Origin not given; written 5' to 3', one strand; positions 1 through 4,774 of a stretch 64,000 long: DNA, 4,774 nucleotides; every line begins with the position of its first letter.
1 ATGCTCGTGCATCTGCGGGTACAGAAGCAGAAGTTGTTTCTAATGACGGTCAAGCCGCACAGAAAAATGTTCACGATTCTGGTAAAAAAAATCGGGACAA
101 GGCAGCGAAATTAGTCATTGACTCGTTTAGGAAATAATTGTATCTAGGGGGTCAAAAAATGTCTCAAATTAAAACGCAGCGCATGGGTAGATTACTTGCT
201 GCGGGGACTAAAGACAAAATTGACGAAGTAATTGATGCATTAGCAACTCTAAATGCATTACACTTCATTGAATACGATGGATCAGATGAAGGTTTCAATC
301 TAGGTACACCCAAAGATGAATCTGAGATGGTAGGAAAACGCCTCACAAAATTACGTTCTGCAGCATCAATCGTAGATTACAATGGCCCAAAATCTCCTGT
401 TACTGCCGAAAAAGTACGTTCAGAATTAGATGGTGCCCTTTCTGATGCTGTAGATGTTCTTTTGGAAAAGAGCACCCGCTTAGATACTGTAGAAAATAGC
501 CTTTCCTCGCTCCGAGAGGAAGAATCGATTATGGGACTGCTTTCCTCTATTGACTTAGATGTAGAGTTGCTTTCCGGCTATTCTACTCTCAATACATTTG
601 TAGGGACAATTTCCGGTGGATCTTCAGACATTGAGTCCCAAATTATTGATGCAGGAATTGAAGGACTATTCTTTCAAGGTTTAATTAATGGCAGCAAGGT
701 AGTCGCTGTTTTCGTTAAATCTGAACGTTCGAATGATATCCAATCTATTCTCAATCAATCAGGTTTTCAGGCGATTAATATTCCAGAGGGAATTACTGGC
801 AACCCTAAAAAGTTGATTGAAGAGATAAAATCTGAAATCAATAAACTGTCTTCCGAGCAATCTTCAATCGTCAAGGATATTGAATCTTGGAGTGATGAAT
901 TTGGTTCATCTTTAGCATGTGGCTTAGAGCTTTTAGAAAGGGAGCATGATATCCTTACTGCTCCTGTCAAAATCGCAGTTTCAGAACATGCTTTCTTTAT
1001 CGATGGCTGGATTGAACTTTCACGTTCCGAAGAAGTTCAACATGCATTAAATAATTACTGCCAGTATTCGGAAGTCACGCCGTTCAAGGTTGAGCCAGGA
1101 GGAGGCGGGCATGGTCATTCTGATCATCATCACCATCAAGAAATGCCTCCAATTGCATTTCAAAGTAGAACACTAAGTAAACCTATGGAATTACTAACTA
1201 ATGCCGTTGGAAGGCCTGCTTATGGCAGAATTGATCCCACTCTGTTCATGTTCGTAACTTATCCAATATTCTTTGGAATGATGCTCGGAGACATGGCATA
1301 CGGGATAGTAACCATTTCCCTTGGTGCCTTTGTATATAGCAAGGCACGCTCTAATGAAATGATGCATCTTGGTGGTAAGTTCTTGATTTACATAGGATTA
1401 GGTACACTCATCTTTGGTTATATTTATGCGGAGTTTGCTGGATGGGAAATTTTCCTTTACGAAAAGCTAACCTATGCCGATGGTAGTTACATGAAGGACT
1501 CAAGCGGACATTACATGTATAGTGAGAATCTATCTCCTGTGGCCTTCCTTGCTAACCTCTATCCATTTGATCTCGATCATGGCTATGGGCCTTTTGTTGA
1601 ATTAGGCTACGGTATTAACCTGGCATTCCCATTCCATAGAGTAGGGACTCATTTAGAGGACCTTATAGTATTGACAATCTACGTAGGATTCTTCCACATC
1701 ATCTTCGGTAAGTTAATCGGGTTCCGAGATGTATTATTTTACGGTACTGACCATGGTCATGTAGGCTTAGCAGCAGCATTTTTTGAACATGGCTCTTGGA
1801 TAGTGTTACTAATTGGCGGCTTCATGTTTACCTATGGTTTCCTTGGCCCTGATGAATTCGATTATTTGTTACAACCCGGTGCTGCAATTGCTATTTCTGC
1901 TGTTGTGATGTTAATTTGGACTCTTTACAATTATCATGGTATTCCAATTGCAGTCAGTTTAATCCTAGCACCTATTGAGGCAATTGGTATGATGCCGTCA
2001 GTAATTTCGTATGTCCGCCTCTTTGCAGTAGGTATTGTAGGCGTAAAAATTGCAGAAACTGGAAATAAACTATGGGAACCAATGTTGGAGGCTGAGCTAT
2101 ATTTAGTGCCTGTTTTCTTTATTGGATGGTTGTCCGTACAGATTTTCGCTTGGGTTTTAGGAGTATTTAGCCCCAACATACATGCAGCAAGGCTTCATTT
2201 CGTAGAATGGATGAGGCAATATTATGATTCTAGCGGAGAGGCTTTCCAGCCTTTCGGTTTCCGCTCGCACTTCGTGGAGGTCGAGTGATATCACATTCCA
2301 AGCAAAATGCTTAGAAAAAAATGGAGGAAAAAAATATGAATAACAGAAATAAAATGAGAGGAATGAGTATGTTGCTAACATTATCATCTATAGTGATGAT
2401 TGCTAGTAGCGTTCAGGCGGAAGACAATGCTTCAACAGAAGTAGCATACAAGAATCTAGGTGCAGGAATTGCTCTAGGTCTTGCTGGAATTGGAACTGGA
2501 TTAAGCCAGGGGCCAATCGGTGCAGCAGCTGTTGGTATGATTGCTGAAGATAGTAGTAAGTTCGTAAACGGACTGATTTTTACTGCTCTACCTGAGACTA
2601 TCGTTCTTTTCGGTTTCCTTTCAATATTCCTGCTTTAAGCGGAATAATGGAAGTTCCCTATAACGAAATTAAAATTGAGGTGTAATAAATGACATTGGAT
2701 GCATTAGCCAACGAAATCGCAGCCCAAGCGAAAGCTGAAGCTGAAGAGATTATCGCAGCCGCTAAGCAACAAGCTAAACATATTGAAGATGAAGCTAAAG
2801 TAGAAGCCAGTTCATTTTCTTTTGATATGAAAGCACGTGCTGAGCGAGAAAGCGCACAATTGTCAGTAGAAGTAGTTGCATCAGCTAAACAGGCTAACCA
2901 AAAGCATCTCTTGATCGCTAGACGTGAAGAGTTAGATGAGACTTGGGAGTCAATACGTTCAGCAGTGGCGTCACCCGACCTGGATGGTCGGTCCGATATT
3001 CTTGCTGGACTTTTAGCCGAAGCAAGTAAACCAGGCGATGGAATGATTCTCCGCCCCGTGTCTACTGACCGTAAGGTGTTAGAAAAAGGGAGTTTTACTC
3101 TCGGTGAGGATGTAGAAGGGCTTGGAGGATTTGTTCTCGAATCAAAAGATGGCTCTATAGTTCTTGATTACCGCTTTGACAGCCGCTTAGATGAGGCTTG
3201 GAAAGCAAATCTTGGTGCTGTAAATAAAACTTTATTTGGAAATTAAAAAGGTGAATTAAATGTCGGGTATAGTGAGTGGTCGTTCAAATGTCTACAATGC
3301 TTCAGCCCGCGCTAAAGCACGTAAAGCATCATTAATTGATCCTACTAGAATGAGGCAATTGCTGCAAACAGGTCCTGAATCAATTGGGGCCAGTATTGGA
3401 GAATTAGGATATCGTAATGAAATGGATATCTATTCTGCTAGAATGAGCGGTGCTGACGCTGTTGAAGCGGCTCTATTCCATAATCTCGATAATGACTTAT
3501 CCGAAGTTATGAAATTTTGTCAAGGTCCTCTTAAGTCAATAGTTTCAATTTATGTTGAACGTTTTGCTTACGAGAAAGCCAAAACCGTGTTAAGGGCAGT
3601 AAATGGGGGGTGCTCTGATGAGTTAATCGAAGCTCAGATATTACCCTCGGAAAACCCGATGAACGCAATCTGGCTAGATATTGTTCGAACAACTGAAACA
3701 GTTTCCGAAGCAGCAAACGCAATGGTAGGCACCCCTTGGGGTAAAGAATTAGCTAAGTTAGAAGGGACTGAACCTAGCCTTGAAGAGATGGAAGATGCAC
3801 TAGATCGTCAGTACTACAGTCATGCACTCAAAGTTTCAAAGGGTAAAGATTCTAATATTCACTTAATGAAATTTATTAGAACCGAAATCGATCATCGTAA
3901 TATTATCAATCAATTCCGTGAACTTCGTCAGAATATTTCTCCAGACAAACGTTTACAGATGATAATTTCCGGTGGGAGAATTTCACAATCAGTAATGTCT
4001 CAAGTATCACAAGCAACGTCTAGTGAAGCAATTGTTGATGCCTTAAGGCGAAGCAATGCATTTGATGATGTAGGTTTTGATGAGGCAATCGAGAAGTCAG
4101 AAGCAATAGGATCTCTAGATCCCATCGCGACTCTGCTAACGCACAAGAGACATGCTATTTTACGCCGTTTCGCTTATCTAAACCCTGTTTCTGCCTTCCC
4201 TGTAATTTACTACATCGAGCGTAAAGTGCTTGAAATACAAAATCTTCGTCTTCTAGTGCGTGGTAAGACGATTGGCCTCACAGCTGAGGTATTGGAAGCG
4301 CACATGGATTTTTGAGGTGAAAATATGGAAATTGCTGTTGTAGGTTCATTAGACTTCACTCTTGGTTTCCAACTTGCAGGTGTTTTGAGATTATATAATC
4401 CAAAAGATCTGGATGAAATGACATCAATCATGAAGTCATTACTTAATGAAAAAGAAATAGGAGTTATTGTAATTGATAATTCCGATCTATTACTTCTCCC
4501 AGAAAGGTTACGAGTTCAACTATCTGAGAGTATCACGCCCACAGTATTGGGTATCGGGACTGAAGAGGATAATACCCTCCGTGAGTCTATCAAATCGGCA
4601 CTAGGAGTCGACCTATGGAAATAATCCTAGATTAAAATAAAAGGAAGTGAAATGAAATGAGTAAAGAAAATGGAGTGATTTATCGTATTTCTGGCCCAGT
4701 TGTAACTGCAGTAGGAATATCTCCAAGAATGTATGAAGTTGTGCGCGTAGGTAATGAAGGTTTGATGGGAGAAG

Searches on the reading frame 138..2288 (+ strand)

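Call 5: search_protein_families(library=pfam, proteins=[window:138-2288:+])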
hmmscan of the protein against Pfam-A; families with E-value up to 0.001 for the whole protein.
window:138-2288:+ (716 aa): 1 family
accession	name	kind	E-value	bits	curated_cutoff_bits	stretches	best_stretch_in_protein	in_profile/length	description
PF01496.24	V_ATPase_I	-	2.2e-24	85.9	30.7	2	188-480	209-499/815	V-type ATPase 116kDa subunit family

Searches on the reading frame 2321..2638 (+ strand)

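Call 5: search_protein_families(library=pfam, proteins=[window:2321-2638:+])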
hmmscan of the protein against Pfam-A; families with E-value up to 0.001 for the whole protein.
window:2321-2638:+ (105 aa): 1 family
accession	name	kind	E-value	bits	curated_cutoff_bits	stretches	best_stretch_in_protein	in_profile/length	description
PF00137.26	ATP-synt_C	-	1e-15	58.2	24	1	46-105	1-60/60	ATP synthase subunit C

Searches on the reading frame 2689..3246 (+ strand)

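Call 5: search_protein_families(library=pfam, proteins=[window:2689-3246:+])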
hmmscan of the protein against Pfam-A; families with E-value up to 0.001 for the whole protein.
window:2689-3246:+ (185 aa): 2 families
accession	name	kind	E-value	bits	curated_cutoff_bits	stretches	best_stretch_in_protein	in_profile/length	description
PF01991.23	vATP-synt_E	-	3.1e-12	46.8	24.2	1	10-183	2-199/199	ATP synthase (E/31 kDa) subunit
PF12072.13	RNase_Y_N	-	0.00025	21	32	1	7-84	25-103/201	RNase Y N-terminal region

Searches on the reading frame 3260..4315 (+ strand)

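Call 5: search_protein_families(library=pfam, proteins=[window:3260-4315:+])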
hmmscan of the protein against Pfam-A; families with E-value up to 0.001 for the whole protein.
window:3260-4315:+ (351 aa): 1 family
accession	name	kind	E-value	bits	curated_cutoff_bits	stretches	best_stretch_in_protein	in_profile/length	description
PF01992.21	vATP-synt_AC39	-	4.4e-48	164.8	29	1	15-345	2-336/339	ATP synthase (C/AC39) subunit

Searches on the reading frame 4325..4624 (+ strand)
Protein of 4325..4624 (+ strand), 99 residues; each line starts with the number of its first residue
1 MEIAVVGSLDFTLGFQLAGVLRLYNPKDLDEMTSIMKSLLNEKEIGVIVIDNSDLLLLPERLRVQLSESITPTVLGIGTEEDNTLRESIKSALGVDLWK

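Call 5: search_protein_families(library=pfam, proteins=[window:4325-4624:+])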
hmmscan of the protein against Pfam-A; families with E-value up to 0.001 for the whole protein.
window:4325-4624:+ (99 aa): 1 family
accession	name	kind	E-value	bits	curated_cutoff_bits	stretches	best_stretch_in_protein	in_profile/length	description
PF01990.22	ATP-synt_F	-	1.2e-12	48.4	23.5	1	3-85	1-81/91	ATP synthase (F/14-kDa) subunit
